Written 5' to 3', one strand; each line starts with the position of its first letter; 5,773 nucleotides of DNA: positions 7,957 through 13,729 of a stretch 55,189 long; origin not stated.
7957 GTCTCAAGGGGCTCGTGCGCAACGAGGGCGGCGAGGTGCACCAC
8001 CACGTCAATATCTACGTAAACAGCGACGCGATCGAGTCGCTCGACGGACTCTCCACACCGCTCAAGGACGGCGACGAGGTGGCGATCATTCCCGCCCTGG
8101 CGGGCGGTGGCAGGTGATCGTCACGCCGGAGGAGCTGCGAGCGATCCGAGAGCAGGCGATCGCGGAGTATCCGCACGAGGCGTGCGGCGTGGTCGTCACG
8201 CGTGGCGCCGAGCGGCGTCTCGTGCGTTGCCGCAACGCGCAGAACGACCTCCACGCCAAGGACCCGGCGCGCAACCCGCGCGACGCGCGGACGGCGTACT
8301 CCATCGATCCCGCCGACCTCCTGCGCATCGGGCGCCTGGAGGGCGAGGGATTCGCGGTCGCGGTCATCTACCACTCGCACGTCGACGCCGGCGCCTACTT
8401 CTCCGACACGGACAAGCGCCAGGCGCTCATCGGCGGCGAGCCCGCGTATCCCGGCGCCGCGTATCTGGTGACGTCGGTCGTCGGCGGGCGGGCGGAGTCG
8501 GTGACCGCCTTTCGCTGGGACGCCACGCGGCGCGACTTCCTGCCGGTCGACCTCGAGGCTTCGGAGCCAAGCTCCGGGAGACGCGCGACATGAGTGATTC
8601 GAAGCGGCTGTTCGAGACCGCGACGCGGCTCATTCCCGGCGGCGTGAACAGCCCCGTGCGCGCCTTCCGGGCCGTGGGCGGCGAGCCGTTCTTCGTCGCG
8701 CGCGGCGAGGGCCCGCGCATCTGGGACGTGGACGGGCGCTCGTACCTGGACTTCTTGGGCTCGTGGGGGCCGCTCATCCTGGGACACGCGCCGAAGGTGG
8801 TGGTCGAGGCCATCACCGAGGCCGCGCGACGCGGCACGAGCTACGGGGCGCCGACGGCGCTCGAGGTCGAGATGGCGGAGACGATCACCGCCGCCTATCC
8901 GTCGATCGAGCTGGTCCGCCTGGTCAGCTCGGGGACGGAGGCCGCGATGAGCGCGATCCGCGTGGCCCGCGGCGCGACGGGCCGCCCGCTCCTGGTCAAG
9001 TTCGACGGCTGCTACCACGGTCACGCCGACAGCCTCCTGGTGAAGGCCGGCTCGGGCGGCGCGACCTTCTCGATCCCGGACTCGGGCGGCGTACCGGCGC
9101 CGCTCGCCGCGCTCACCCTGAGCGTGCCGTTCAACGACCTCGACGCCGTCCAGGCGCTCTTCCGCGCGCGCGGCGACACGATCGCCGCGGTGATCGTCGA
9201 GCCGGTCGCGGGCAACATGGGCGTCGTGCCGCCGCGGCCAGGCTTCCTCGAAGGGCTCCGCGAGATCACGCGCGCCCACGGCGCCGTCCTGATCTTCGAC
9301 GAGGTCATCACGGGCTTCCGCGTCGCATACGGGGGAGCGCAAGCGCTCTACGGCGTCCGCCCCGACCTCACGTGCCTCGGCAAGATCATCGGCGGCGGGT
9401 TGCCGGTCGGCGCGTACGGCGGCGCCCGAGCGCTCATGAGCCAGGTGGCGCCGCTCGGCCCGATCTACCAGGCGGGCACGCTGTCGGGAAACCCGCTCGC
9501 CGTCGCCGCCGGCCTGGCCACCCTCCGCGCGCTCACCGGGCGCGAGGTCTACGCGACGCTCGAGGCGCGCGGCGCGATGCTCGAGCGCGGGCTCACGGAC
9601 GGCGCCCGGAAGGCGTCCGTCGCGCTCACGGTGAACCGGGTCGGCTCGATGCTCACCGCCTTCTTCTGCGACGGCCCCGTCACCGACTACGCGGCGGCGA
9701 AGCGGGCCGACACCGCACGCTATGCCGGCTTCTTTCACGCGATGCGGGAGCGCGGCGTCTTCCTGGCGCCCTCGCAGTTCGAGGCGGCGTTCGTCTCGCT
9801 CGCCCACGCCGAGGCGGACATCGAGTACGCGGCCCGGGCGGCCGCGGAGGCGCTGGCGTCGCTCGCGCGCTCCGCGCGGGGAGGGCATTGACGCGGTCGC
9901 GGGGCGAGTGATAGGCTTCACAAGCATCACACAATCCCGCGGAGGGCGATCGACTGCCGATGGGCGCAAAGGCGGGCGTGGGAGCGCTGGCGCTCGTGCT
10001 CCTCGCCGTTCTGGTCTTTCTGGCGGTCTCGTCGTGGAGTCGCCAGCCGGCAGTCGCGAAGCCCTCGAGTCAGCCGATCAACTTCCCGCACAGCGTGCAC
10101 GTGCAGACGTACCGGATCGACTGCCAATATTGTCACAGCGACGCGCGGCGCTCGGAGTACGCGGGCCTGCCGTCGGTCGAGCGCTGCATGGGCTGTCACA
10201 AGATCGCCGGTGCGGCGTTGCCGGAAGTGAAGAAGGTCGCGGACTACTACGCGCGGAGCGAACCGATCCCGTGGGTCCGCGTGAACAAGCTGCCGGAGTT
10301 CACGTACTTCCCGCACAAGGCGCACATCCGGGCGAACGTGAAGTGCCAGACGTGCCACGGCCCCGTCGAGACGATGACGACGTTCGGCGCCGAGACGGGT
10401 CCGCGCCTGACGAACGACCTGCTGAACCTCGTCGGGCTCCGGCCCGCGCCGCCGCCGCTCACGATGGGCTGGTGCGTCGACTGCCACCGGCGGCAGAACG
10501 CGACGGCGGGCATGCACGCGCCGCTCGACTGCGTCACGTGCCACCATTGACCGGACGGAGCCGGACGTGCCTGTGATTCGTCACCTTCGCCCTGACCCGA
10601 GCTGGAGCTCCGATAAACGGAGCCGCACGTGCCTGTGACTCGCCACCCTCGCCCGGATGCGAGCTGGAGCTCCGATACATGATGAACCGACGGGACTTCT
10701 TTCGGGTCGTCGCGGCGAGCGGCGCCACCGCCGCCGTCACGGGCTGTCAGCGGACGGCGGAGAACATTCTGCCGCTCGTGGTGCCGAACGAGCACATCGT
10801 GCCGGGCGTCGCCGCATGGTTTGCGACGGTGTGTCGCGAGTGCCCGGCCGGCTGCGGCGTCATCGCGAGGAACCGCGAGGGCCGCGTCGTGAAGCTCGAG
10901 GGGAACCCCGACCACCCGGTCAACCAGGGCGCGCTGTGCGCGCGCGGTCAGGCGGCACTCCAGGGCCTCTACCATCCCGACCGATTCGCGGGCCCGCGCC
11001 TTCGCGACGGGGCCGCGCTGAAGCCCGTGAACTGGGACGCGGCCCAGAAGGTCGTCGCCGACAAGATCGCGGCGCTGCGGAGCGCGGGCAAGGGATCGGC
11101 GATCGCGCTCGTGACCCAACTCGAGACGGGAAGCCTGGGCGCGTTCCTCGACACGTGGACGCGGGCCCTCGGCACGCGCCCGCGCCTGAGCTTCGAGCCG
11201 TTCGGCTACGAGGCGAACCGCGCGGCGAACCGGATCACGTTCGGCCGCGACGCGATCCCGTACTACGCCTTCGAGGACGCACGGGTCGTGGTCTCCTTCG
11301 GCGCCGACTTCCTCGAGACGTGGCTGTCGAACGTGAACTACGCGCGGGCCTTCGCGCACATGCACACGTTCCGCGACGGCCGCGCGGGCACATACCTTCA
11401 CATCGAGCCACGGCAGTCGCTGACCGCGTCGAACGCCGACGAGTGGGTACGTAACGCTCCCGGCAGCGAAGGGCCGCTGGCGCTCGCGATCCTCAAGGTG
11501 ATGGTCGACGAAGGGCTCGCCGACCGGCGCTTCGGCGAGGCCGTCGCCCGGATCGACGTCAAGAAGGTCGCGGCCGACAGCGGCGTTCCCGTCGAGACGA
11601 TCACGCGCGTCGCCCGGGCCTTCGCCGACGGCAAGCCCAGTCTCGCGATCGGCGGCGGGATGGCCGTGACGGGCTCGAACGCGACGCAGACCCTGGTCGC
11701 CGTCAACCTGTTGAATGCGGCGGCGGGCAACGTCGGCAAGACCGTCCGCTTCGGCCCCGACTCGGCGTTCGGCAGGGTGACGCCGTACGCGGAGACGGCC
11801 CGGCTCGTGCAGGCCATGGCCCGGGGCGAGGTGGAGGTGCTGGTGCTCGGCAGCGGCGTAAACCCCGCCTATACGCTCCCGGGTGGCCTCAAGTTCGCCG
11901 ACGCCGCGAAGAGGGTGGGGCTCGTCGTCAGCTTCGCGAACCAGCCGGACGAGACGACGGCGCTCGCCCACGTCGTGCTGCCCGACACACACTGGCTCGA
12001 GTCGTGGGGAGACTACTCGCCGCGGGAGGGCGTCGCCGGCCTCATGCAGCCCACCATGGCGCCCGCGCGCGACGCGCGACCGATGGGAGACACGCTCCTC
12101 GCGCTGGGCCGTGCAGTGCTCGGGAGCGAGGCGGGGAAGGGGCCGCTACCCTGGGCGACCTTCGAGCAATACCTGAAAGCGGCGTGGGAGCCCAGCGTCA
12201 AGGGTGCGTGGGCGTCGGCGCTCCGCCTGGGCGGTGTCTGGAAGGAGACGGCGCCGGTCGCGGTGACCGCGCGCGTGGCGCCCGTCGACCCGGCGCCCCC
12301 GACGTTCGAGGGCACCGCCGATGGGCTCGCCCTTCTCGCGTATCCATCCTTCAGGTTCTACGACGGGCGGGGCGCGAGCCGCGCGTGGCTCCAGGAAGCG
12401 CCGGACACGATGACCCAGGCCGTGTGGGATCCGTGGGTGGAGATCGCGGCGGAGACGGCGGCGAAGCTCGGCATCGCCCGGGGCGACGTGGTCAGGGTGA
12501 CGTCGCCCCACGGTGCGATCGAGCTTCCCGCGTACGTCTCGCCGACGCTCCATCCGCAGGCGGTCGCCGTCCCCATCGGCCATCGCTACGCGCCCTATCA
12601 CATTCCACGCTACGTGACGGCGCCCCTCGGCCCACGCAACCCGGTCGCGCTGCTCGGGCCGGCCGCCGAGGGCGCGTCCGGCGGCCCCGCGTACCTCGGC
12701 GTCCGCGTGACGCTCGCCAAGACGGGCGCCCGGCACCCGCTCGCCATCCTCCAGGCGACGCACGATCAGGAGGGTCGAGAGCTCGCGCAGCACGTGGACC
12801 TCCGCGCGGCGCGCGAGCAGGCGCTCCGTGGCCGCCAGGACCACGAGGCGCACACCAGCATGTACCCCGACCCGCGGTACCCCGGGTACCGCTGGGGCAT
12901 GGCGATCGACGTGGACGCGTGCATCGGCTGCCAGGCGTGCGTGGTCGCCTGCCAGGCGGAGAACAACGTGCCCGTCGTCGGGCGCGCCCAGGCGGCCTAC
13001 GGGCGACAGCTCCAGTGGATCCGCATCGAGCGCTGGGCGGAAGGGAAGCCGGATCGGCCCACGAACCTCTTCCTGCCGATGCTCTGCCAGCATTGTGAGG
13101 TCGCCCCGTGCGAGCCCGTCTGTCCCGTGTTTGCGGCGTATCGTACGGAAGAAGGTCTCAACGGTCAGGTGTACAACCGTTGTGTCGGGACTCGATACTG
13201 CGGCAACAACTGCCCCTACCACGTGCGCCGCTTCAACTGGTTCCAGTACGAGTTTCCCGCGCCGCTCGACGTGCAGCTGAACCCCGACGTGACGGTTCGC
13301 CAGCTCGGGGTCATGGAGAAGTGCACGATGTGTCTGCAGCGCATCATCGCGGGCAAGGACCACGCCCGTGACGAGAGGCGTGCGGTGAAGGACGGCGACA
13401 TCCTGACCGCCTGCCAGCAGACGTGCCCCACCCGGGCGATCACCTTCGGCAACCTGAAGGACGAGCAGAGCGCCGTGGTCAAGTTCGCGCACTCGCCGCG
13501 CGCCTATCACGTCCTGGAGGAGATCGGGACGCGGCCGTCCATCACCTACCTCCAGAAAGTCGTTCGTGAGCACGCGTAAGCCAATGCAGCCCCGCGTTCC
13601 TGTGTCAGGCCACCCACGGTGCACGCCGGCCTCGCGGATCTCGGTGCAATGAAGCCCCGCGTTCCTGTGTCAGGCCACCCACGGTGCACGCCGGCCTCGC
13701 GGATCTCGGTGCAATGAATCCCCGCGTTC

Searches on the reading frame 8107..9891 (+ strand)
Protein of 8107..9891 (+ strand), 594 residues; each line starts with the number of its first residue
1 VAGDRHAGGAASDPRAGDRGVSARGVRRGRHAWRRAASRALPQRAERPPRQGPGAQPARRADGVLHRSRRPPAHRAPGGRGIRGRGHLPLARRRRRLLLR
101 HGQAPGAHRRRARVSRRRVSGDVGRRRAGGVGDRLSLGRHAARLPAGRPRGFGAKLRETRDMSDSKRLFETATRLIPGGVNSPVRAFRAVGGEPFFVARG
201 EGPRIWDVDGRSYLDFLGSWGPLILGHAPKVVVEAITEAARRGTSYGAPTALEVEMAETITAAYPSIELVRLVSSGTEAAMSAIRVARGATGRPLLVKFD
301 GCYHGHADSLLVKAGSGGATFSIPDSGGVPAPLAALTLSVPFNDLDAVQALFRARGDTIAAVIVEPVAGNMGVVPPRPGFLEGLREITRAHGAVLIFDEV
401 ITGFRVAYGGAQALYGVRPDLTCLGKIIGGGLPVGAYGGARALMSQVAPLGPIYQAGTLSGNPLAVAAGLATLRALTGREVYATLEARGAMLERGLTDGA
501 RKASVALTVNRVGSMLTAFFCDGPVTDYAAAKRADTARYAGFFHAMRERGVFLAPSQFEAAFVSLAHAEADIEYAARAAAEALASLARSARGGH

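Call 46: search_protein_families(library=pfam, proteins=[window:8107-9891:+])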
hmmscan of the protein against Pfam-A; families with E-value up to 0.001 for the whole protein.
window:8107-9891:+ (594 aa): 1 family
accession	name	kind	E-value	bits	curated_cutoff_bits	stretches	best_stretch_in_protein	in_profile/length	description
PF00202.27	Aminotran_3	-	2.2e-71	241.1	30.5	1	194-555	10-373/403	Aminotransferase class-III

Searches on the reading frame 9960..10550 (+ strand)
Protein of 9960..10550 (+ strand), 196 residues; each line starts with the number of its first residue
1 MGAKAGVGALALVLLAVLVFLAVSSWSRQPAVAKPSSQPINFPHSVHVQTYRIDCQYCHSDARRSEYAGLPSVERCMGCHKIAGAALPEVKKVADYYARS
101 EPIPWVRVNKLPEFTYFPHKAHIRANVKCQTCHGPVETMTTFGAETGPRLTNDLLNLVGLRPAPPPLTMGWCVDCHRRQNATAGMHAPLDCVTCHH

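Call 46: search_protein_families(library=pfam, proteins=[window:9960-10550:+])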
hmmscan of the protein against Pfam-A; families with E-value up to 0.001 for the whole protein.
window:9960-10550:+ (196 aa): 3 families
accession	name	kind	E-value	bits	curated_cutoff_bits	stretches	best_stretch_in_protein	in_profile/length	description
PF14522.11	Cytochrome_C7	-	4.1e-15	55.8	24.8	2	116-196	2-67/67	Cytochrome c7 and related cytochrome c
PF02085.21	Cytochrom_CIII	-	2.5e-12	47.5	22.9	1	29-84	8-57/101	Class III cytochrome C family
PF14537.11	Cytochrom_c3_2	-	1.1e-05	26.3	25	0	51-133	5-64/79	Cytochrome c3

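Call 67: find_encoding_contigs(protein=window:9960-10550:+, flank=1200, max_places=10)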
Protein window:9960-10550:+ (196 aa): 23 contigs read that carry it; 10 places shown.
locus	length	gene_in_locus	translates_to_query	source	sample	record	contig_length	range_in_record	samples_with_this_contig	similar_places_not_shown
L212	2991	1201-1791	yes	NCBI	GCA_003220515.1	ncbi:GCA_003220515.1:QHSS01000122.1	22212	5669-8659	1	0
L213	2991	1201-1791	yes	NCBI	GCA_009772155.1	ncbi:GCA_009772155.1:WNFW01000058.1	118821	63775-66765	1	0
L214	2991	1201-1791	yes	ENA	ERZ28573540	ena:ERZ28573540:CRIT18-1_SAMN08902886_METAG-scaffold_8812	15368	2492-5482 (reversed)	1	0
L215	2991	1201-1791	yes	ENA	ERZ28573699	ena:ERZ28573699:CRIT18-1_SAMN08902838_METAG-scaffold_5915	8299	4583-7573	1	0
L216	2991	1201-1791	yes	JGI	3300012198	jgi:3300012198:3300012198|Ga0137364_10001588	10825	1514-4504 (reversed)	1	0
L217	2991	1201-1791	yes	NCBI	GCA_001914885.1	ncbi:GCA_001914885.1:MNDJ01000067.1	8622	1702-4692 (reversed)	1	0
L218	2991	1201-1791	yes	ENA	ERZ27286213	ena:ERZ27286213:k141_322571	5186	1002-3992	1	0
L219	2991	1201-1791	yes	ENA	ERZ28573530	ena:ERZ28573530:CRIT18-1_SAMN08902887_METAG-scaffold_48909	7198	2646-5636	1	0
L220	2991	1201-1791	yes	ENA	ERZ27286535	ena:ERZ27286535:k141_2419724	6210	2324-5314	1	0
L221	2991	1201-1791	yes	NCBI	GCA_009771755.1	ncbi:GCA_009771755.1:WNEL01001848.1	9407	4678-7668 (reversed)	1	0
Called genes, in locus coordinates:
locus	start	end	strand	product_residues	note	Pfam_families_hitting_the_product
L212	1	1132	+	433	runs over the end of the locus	PF00202:Aminotran_3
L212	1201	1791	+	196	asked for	PF02085:Cytochrom_CIII (weak), PF14537:Cytochrom_c3_2 (faint), PF14522:Cytochrome_C7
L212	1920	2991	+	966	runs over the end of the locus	PF04879:Molybdop_Fe4S4, PF12838:Fer4_7 (faint), PF00384:Molybdopterin, PF01568:Molydop_binding, PF13247:Fer4_11 (weak)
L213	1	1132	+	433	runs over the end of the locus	PF00202:Aminotran_3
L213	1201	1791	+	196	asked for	PF02085:Cytochrom_CIII (weak), PF14537:Cytochrom_c3_2 (faint), PF14522:Cytochrome_C7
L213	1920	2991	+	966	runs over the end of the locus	PF04879:Molybdop_Fe4S4, PF12838:Fer4_7 (faint), PF00384:Molybdopterin, PF01568:Molydop_binding, PF13247:Fer4_11 (weak)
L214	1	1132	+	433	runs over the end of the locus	PF00202:Aminotran_3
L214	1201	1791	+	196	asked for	PF02085:Cytochrom_CIII (weak), PF14537:Cytochrom_c3_2 (faint), PF14522:Cytochrome_C7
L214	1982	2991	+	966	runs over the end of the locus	PF04879:Molybdop_Fe4S4, PF12838:Fer4_7 (faint), PF00384:Molybdopterin, PF01568:Molydop_binding, PF13247:Fer4_11 (weak)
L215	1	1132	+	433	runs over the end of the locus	PF00202:Aminotran_3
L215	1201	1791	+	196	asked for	PF02085:Cytochrom_CIII (weak), PF14537:Cytochrom_c3_2 (faint), PF14522:Cytochrome_C7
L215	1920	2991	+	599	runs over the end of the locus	?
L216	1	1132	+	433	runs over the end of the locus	PF00202:Aminotran_3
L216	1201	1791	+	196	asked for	PF02085:Cytochrom_CIII (weak), PF14537:Cytochrom_c3_2 (faint), PF14522:Cytochrome_C7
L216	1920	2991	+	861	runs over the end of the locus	?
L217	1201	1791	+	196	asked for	PF02085:Cytochrom_CIII (weak), PF14537:Cytochrom_c3_2 (faint), PF14522:Cytochrome_C7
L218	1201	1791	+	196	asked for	PF02085:Cytochrom_CIII (weak), PF14537:Cytochrom_c3_2 (faint), PF14522:Cytochrome_C7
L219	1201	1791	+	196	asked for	PF02085:Cytochrom_CIII (weak), PF14537:Cytochrom_c3_2 (faint), PF14522:Cytochrome_C7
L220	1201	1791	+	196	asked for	PF02085:Cytochrom_CIII (weak), PF14537:Cytochrom_c3_2 (faint), PF14522:Cytochrome_C7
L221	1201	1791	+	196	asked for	PF02085:Cytochrom_CIII (weak), PF14537:Cytochrom_c3_2 (faint), PF14522:Cytochrome_C7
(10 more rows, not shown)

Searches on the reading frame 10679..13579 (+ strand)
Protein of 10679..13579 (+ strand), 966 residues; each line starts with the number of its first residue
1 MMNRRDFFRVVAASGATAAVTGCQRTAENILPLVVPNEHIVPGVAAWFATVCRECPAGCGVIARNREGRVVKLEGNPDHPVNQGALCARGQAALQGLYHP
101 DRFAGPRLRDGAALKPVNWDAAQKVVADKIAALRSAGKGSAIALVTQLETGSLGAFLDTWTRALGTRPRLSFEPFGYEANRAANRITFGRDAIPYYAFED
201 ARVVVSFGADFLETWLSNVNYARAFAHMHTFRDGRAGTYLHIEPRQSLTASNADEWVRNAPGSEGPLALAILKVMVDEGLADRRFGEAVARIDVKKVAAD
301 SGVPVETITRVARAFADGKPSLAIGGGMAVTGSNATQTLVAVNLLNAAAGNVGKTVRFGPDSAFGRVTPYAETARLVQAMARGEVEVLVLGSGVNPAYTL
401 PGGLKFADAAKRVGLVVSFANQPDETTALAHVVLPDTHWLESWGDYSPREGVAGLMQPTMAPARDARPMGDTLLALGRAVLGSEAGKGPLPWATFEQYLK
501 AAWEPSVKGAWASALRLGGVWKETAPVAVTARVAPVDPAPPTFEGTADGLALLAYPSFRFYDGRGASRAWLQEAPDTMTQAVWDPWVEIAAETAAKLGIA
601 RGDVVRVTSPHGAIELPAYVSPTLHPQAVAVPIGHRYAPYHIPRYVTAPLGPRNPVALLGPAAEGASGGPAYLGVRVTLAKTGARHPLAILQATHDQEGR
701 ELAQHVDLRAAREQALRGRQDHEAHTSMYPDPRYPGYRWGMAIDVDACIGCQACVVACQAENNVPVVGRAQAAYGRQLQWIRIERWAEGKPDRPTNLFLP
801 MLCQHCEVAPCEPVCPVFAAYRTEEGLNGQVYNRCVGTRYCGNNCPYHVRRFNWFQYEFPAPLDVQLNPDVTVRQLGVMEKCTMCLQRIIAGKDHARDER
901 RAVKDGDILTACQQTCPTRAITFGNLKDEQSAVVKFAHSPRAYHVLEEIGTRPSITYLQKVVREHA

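Call 46: search_protein_families(library=pfam, proteins=[window:10679-13579:+])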
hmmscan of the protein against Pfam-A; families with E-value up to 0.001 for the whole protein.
window:10679-13579:+ (966 aa): 7 families
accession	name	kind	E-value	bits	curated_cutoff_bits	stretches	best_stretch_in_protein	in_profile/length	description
PF00384.28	Molybdopterin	-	4.7e-16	59.2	24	1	106-469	5-343/353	Molybdopterin oxidoreductase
PF04879.21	Molybdop_Fe4S4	-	4.9e-16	58.9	22.7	1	47-99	3-55/55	Molybdopterin oxidoreductase Fe4S4 domain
PF01568.27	Molydop_binding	-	3.2e-12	46.9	26.8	1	581-642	25-83/110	Molydopterin dinucleotide binding domain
PF12838.12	Fer4_7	-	6.7e-10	39.7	27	2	748-817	2-50/52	4Fe-4S dicluster domain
PF13247.11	Fer4_11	-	8.4e-10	39.2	26.2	1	797-856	4-65/100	4Fe-4S dicluster domain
PF12797.12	Fer4_2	-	5.7e-05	23.3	24.5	1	739-759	1-21/22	4Fe-4S binding domain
PF13187.11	Fer4_9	-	8.9e-05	22.9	27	1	747-817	1-49/52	4Fe-4S dicluster domain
